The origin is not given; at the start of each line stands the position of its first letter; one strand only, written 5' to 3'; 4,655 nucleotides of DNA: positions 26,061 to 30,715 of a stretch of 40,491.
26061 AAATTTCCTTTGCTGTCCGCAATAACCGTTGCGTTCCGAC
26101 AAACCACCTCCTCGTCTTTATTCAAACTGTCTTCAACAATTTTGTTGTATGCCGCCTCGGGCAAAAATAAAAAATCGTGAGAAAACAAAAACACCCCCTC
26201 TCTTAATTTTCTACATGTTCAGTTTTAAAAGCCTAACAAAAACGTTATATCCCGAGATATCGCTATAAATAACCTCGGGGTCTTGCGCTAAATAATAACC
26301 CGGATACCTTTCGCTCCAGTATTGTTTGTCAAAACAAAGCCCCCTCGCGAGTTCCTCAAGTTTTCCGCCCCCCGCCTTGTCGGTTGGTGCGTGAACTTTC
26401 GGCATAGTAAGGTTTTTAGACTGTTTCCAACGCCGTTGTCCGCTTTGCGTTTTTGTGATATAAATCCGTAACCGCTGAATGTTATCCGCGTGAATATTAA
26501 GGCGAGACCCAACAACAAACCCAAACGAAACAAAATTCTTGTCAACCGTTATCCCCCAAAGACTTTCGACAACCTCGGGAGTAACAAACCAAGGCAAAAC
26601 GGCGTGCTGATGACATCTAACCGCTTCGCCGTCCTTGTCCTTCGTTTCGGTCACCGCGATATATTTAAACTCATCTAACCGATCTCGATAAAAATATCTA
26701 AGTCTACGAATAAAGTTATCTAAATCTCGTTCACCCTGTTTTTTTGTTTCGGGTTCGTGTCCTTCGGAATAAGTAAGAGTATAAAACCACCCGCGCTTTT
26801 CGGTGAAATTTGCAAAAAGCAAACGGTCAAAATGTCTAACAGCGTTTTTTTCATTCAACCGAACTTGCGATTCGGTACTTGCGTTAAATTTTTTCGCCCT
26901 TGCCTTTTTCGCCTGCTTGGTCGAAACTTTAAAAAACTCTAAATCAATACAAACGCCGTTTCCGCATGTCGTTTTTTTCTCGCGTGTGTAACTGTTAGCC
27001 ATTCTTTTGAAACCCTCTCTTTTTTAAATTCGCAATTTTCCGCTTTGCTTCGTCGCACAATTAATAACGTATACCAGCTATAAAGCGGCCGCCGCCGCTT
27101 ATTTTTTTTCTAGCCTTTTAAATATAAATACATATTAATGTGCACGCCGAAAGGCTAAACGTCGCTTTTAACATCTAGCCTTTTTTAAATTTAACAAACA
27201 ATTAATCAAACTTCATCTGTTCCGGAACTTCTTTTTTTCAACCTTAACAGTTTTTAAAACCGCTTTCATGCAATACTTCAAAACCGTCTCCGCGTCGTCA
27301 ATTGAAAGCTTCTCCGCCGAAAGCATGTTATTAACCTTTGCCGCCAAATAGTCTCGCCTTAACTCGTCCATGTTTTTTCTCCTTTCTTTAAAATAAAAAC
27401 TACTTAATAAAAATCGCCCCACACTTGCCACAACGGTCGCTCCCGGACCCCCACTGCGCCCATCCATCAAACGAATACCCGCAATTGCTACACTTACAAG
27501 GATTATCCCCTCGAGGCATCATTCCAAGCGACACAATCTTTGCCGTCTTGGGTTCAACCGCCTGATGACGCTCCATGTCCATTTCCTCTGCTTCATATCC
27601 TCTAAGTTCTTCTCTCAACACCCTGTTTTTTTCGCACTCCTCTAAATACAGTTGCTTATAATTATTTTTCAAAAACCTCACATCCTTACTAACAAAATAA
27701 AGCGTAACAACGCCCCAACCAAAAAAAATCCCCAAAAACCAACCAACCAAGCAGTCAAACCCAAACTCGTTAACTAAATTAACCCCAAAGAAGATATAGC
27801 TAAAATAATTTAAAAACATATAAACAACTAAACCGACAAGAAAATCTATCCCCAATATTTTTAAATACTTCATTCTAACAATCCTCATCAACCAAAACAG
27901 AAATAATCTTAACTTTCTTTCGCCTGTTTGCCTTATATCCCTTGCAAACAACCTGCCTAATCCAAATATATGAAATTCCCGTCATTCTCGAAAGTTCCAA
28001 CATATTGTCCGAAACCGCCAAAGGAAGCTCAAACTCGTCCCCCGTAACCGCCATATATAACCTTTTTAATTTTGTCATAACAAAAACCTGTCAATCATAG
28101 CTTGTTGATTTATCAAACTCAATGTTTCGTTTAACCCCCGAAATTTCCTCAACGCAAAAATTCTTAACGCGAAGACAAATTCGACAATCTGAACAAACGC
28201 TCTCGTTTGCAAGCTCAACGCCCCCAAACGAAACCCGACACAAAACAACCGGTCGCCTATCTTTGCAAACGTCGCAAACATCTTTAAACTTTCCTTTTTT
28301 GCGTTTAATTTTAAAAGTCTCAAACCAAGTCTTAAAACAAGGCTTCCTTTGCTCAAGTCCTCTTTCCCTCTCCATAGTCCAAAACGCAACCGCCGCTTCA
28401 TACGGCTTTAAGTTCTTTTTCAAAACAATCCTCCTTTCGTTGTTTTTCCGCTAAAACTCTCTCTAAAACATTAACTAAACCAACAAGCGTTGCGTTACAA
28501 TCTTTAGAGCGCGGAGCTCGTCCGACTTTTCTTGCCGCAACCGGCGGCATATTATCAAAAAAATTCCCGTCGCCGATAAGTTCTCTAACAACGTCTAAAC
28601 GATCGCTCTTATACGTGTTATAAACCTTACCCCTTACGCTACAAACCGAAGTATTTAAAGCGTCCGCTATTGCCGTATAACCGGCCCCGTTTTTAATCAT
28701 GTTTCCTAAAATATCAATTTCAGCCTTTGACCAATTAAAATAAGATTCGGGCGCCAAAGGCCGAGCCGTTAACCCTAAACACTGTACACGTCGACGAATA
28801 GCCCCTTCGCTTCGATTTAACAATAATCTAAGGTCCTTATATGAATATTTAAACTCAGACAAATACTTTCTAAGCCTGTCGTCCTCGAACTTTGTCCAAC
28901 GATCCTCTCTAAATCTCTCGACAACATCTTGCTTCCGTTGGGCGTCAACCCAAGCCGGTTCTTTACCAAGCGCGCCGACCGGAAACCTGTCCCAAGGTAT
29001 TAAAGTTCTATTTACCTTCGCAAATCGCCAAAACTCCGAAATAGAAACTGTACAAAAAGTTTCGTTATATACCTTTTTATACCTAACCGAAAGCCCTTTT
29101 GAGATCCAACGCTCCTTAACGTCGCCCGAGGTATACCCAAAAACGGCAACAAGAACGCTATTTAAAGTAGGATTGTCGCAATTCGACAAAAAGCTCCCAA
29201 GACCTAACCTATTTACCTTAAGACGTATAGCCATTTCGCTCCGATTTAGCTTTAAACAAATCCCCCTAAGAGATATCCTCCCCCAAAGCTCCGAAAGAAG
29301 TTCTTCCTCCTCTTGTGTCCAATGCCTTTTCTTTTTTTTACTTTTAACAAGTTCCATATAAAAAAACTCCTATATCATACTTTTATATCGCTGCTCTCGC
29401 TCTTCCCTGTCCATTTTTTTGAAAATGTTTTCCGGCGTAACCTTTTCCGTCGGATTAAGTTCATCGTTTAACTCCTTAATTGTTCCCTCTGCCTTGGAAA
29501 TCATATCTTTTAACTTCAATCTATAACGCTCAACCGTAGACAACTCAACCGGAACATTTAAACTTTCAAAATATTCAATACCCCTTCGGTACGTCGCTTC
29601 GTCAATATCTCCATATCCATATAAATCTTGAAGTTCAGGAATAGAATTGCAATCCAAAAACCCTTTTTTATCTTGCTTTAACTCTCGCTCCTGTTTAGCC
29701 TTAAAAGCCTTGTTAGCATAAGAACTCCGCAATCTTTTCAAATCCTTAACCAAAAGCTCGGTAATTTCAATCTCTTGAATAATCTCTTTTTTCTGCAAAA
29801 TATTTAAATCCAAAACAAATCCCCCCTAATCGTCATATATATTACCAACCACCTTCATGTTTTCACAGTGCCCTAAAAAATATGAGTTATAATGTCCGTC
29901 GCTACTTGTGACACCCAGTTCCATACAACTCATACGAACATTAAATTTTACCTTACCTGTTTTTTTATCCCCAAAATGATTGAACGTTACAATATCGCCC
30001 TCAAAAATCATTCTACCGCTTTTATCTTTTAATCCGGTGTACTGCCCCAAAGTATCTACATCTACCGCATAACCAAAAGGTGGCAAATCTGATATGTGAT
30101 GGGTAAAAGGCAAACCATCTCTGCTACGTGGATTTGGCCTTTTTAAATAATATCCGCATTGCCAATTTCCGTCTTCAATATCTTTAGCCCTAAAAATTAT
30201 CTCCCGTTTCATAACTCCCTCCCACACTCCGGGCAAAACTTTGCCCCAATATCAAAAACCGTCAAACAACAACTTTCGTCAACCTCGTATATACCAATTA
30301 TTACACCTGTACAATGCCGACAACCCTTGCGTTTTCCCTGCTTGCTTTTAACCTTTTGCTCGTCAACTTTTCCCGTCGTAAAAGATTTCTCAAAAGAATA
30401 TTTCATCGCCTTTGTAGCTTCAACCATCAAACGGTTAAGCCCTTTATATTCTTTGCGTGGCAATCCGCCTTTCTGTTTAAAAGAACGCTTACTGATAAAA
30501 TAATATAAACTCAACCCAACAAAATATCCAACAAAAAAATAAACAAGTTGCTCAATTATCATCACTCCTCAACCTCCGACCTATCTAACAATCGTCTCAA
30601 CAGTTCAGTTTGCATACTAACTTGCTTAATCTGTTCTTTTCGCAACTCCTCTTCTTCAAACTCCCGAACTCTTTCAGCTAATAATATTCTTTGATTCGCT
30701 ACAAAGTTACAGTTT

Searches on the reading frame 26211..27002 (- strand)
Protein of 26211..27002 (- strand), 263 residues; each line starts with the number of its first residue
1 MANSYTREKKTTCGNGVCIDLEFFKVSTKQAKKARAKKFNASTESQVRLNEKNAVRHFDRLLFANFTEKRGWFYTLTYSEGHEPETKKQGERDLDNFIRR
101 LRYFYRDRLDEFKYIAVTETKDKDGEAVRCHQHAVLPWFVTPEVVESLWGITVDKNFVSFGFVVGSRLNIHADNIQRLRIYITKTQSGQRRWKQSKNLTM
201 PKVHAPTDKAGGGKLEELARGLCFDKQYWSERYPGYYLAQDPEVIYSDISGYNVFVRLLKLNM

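Call 9: search_protein_families(library=pfam, proteins=[window:26211-27002:-], max_evalue=0.1)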
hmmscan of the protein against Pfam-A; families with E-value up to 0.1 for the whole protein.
window:26211-27002:- (263 aa): 1 family
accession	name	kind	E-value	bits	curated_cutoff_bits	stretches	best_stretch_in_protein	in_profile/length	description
PF23343.2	REP_ORF2-G2P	-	3.6e-11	43.6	27.8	1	72-184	2-97/99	Replication-associated protein ORF2/G2P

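Call 10: search_protein_families(library=phrogs, proteins=[window:26211-27002:-], max_evalue=0.01)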
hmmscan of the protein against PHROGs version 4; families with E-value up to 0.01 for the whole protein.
window:26211-27002:- (263 aa): 3 families
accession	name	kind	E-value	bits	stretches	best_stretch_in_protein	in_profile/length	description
phrog_3584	-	DNA, RNA and nucleotide metabolism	4.1e-51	174.9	1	4-260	3-248/265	replication initiation protein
phrog_3419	-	DNA, RNA and nucleotide metabolism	5.8e-09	36.9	1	29-204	62-235/289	rolling circle DNA replication initiation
phrog_942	-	DNA, RNA and nucleotide metabolism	1.4e-05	25.6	1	68-136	116-182/501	replication initiation protein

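Call 13: find_related_loci(query=window:26211-27002:-, collection=viral_contigs, flank=5000)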
Query window:26211-27002:- (263 aa) in viral_contigs; peptide patterns used: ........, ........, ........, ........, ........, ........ (x = any residue, [..] = any of these).
9 stretches matched a pattern, but none encodes a relative of the query by tblastn (E <= 1e-3).

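Call 60: search_dna_similar(query=window:26211-27002:-, collection=phages, mode=protein, max_evalue=1e-10, max_rows=20)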
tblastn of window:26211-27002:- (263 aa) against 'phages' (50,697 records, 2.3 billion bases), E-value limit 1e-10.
Records with a match: 15; places in all: 15; records where one place covers at least 80% of the query: 15.
Best place of each record, by identity: <60% 15.
By first word of the organism name: Clostridium 5; Latilactobacillus 4; Faecalibacterium 3; Bacteriophage 2; Terrisporobacter 1.
By host as written in the record: Clostridium perfringens strain S63 2; Latilactobacillus curvatus TMW 1.1365 2; - 2; Clostridium perfringens SM101 2; Faecalibacterium prausnitzii 2; Latilactobacillus curvatus TMW 1.1381 1; Latilactobacillus sakei TMW 1.46 1; Enterocloster clostridioformis 1; and 2 more.
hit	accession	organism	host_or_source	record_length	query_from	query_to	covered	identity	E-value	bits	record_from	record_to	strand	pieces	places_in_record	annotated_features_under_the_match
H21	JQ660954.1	Clostridium phage PhiS63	Clostridium perfringens strain S63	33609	7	262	97%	31.8%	4e-23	103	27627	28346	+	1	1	gp31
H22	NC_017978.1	Clostridium phage PhiS63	Clostridium perfringens strain S63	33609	7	262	97%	31.8%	4e-23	103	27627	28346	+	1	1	replication initiation protein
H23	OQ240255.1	Latilactobacillus phage TMW 1.1365 P1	Latilactobacillus curvatus TMW 1.1365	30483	5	261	98%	31.2%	7e-21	97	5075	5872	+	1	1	replication protein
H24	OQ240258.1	Latilactobacillus phage TMW 1.1381 P1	Latilactobacillus curvatus TMW 1.1381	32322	4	261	98%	30.8%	2e-23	104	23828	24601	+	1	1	replication protein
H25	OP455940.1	Latilactobacillus phage TMW 1.46 P2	Latilactobacillus sakei TMW 1.46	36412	5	258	97%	30.5%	7e-21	97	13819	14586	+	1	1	putative replication protein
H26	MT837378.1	Bacteriophage sp.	human fecal samples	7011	5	238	89%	33.1%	2e-20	96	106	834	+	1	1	record has no annotation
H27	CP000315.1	Clostridium phage phiSM101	Clostridium perfringens SM101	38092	7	256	95%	30.4%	5e-18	89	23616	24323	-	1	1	hypothetical protein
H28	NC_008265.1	Clostridium phage phiSM101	Clostridium perfringens SM101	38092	7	256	95%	30.4%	5e-18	89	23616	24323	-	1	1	replication initiation protein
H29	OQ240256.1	Latilactobacillus phage TMW 1.1365 P2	Latilactobacillus curvatus TMW 1.1365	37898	5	258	97%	29.0%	3e-18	90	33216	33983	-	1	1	putative replication protein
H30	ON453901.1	Clostridium phage Saumur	Enterocloster clostridioformis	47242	2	258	98%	28.4%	3e-16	84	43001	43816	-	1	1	replication initiation protein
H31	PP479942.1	Faecalibacterium phage Lelie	Faecalibacterium sp. L2-61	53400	6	260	97%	26.9%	1e-11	70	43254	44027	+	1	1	hypothetical protein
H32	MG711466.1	Faecalibacterium phage FP_Toutatis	Faecalibacterium prausnitzii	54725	6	260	97%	26.9%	1e-11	70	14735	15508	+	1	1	replication protein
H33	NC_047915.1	Faecalibacterium phage FP_Toutatis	Faecalibacterium prausnitzii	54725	6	260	97%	26.9%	1e-11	70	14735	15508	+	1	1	replication initiation protein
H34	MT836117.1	Bacteriophage sp.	human fecal samples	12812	6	260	97%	25.7%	3e-11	69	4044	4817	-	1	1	record has no annotation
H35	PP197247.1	Terrisporobacter phage TPDSL_ph2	Terrisporobacter petrolearius DSL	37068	16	260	93%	26.6%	6e-13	74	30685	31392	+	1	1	replication initiation protein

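Call 97: get_annotated_region(hit=H22, flank=1500)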
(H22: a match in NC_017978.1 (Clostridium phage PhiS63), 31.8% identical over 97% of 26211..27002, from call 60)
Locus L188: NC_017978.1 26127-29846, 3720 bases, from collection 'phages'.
description: Clostridium phage PhiS63, complete genome.
organism: Clostridium phage PhiS63 (NCBI taxid 1187894)
taxonomy: Viruses; Duplodnaviria; Heunggongvirae; Uroviricota; Caudoviricetes
host: Clostridium perfringens strain S63; source: -; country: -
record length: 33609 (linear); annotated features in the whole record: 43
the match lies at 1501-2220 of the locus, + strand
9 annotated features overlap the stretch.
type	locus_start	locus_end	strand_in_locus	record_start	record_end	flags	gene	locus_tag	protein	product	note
CDS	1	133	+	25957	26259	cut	-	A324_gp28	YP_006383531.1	helix-turn-helix domain-containing protein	DNA-binding protein; transcription regulator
CDS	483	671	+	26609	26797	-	-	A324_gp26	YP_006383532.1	RNA polymerase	putative RNA polymerase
CDS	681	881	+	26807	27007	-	-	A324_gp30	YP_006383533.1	gp29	-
CDS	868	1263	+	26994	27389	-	-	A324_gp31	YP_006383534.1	gp30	HNH endonuclease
CDS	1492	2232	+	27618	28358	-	-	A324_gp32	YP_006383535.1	replication initiation protein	-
CDS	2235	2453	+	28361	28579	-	-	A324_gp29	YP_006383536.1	gp32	-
CDS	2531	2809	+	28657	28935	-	-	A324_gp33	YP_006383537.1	HTH DNA binding protein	transcription regulator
CDS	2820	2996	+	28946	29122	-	-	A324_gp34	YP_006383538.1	gp34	-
CDS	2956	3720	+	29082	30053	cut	-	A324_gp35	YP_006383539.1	gp35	-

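Call 98: get_annotated_region(hit=H24, flank=1500)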
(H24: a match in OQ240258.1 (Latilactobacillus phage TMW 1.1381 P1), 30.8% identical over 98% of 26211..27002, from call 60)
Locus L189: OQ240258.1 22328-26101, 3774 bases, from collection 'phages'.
description: Latilactobacillus phage TMW 1.1381 P1, complete genome.
organism: Latilactobacillus phage TMW 1.1381 P1 (NCBI taxid 3027587)
taxonomy: Viruses; Duplodnaviria; Heunggongvirae; Uroviricota; Caudoviricetes
host: Latilactobacillus curvatus TMW 1.1381; source: virions isolated from purified post-induction lysate of Latilactobacillus curvatus TMW 1.1381; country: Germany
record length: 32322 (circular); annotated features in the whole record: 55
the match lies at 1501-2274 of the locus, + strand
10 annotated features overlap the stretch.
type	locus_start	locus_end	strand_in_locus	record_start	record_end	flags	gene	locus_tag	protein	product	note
CDS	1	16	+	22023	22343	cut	-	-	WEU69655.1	hypothetical protein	-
CDS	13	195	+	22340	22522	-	-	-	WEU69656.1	hypothetical protein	-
CDS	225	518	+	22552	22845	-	-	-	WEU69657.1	hypothetical protein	-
CDS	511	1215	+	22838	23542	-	-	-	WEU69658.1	antirepressor protein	-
CDS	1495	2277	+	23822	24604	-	-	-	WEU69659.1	replication protein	-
CDS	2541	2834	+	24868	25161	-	-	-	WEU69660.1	hypothetical protein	-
CDS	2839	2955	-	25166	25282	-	-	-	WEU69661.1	hypothetical protein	-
CDS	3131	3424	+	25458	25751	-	-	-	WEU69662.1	hypothetical protein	-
CDS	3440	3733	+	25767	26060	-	-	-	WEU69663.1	hypothetical protein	-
CDS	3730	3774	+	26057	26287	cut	-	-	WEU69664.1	hypothetical protein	-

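Call 99: get_annotated_region(hit=H28, flank=1500)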
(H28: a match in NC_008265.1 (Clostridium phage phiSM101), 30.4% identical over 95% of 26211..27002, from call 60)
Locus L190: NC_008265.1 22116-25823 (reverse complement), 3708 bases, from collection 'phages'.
description: Clostridium phage phiSM101, complete genome.
organism: Clostridium phage phiSM101 (NCBI taxid 396359)
taxonomy: Viruses; Duplodnaviria; Heunggongvirae; Uroviricota; Caudoviricetes
host: Clostridium perfringens SM101; source: -; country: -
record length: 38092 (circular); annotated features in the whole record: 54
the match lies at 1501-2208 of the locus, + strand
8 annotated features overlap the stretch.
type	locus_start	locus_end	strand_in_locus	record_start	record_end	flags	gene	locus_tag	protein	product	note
CDS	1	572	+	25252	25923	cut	-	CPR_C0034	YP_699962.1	hypothetical protein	identified by glimmer; putative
CDS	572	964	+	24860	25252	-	-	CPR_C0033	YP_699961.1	hypothetical protein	identified by similarity to GB:AAO36634.1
CDS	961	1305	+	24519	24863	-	-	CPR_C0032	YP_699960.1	hypothetical protein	identified by similarity to PIR:C97137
CDS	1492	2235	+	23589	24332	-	-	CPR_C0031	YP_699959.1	replication initiation protein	identified by glimmer; putative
CDS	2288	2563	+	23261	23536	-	-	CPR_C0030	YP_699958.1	HTH DNA binding protein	identified by match to protein family HMM PF01978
CDS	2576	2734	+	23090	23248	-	-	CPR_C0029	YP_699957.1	hypothetical protein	identified by glimmer; putative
CDS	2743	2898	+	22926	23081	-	-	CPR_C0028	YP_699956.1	hypothetical protein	identified by glimmer; putative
CDS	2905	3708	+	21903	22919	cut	-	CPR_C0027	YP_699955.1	hypothetical protein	identified by glimmer; putative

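Call 100: get_annotated_region(hit=H30, flank=1500)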
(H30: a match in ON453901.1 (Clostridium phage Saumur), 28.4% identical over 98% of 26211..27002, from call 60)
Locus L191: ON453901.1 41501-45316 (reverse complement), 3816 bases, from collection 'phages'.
description: Clostridium phage Saumur, complete genome.
organism: Clostridium phage Saumur (NCBI taxid 2951973)
taxonomy: Viruses
host: Enterocloster clostridioformis; source: feces; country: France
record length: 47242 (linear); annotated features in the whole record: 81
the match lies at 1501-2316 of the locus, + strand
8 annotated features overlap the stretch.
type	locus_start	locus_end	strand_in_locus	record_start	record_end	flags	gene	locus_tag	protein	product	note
CDS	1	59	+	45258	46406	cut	-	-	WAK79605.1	phosphoadenosine phosphosulfate reductase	rasttk_feature_creation_tool=/opt/patric-common/ runtime/bin/phanotate version 1.5.0; HHpred against PHROGS v3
CDS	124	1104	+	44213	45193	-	-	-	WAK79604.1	hypothetical protein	rasttk_feature_creation_tool=/opt/patric-common/ runtime/bin/phanotate version 1.5.0; ...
CDS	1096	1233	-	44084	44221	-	-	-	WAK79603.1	hypothetical protein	rasttk_feature_creation_tool=/opt/patric-common/ runtime/bin/phanotate version 1.5.0; ...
CDS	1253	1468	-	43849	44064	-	-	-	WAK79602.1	hypothetical protein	rasttk_feature_creation_tool=/opt/patric-common/ runtime/bin/phanotate version 1.5.0; ...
CDS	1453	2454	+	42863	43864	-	-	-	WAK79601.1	replication initiation protein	rasttk_feature_creation_tool=/opt/patric-common/ runtime/bin/phanotate version 1.5.0; HHpred against PHROGS v3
CDS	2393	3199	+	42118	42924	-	-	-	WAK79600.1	hypothetical protein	rasttk_feature_creation_tool=/opt/patric-common/ runtime/bin/phanotate version 1.5.0; ...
CDS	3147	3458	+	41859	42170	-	-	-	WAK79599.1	hypothetical protein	rasttk_feature_creation_tool=/opt/patric-common/ runtime/bin/phanotate version 1.5.0; ...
CDS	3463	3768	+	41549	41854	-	-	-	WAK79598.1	endolysin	rasttk_feature_creation_tool=/opt/patric-common/ runtime/bin/phanotate version 1.5.0; HHpred against PHROGS v3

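Call 101: get_annotated_region(hit=H33, flank=1500)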
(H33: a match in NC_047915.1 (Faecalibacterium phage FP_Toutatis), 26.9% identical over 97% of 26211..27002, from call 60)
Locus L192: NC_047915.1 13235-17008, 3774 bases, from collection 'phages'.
description: Faecalibacterium phage FP_Toutatis, complete genome.
organism: Faecalibacterium phage FP_Toutatis (NCBI taxid 2070187)
taxonomy: Viruses; Duplodnaviria; Heunggongvirae; Uroviricota; Caudoviricetes; Toutatisvirus; Toutatisvirus toutatis
host: Faecalibacterium prausnitzii; source: -; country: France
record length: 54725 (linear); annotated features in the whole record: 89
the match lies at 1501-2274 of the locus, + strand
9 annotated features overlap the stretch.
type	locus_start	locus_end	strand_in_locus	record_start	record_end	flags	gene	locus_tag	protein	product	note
CDS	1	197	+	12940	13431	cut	-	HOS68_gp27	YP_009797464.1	transcriptional regulator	rasttk_feature_creation_tool=prodigal; Transcriptional regulator, GntR family domain / Aspartate aminotransferase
CDS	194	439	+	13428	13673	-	-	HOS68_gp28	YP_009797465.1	hypothetical protein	rasttk_feature_creation_tool=prodigal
CDS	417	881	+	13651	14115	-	-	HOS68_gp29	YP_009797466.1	hypothetical protein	rasttk_feature_creation_tool=prodigal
CDS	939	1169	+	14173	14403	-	-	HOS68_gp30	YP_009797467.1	hypothetical protein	rasttk_feature_creation_tool=prodigal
CDS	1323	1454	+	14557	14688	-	-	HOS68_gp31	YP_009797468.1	hypothetical protein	rasttk_feature_creation_tool=glimmer3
CDS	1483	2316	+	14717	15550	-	-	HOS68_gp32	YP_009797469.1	replication initiation protein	rasttk_feature_creation_tool=prodigal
CDS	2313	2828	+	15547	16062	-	-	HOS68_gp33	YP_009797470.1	endonuclease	rasttk_feature_creation_tool=prodigal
CDS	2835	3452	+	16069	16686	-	-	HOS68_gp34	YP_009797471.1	hypothetical protein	rasttk_feature_creation_tool=prodigal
CDS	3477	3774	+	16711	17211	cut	-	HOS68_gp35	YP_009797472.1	antiterminator Q protein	rasttk_feature_creation_tool=prodigal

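Call 102: get_annotated_region(hit=H26, flank=1500)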
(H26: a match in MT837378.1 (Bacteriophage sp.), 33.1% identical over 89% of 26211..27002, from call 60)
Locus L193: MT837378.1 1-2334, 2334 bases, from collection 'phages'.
description: UNVERIFIED: Bacteriophage sp. clone scaffold_4612 genomic sequence.
organism: Bacteriophage sp. (NCBI taxid 38018)
taxonomy: Viruses
host: -; source: human fecal samples; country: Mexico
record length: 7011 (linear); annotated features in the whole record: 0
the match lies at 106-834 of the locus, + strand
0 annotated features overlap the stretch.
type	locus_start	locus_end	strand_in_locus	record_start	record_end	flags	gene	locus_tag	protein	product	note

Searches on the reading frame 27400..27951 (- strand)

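Call 9: search_protein_families(library=pfam, proteins=[window:27400-27951:-], max_evalue=0.1)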
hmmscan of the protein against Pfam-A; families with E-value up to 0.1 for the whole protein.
window:27400-27951:- (183 aa): 2 families
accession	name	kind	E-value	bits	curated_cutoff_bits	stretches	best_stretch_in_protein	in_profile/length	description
PF21349.2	RUBY_RBDX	-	0.041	13.8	26.5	0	153-163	2-12/30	Rubrerythrin, rubredoxin-like domain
PF13717.11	Zn_ribbon_4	-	0.072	13.5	30.3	0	153-161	27-35/36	zinc-ribbon domain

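Call 10: search_protein_families(library=phrogs, proteins=[window:27400-27951:-], max_evalue=0.01)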
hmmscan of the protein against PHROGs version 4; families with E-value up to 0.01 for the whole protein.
window:27400-27951:- (183 aa): 1 family
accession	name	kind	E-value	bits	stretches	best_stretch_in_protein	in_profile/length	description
phrog_15613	-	unknown function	0.0044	18.1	1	97-119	40-62/81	-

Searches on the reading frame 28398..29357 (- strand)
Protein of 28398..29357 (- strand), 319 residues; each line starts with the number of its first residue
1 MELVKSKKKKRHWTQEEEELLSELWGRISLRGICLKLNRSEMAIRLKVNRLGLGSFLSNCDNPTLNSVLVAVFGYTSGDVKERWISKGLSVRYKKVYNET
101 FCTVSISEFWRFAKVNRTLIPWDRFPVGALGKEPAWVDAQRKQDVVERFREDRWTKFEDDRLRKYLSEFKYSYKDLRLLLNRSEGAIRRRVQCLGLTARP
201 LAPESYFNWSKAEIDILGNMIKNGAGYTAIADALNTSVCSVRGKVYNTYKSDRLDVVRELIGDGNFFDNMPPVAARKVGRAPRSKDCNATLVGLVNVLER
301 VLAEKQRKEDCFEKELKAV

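Call 9: search_protein_families(library=pfam, proteins=[window:28398-29357:-], max_evalue=0.1)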
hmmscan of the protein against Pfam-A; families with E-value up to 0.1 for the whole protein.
window:28398-29357:- (319 aa): 4 families
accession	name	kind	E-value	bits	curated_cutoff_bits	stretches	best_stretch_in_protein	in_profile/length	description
PF13921.12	Myb_DNA-bind_6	-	6.3e-07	29.9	22.9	1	154-193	1-41/60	Myb-like DNA-binding domain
PF00249.37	Myb_DNA-binding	-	2.7e-05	24.6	24.4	0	152-190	2-41/46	Myb-like DNA-binding domain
PF07750.17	GcrA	-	0.007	17.2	26.9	0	12-54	2-46/155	GcrA cell cycle regulator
PF13384.12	HTH_23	-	0.014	15.7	24.6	0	221-255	14-47/50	Homeodomain-like domain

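Call 10: search_protein_families(library=phrogs, proteins=[window:28398-29357:-], max_evalue=0.01)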
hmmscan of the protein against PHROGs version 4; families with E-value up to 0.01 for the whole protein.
window:28398-29357:- (319 aa): 6 families
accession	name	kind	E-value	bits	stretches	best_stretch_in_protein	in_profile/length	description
phrog_323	-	transcription regulation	2.8e-28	100.4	2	139-251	79-191/319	transcriptional regulator, D5-like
phrog_16747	-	unknown function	5.1e-06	27.3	0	5-53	132-181/185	-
phrog_14101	-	transcription regulation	1.3e-05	26.7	1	11-49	5-43/103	transcriptional regulator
phrog_20648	-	DNA, RNA and nucleotide metabolism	0.0014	18.9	1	207-245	189-227/311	dCMP deaminase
phrog_11013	-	unknown function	0.0066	17.3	0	8-51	28-71/87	-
phrog_29433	-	unknown function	0.0083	17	0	207-245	22-60/132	-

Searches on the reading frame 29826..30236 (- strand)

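Call 44: search_protein_families(library=pfam, proteins=[window:29826-30236:-], max_evalue=0.01)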
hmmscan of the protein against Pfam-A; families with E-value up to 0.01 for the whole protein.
window:29826-30236:- (136 aa): 1 family
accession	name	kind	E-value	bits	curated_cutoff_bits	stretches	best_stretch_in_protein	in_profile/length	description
PF09643.15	YopX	-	1.6e-15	57.7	22.4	1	15-136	2-123/128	YopX protein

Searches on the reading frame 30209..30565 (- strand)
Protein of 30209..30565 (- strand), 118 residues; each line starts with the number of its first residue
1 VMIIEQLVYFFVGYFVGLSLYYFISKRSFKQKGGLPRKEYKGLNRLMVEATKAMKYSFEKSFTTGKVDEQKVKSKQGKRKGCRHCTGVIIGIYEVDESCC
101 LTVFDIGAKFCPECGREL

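Call 44: search_protein_families(library=pfam, proteins=[window:30209-30565:-], max_evalue=0.01)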
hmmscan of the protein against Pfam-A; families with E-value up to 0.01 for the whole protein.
window:30209-30565:- (118 aa): 1 family
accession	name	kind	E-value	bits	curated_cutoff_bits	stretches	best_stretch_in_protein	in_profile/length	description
PF13240.11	Zn_Ribbon_1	-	0.006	16.8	25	1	107-118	12-23/23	zinc-ribbon domain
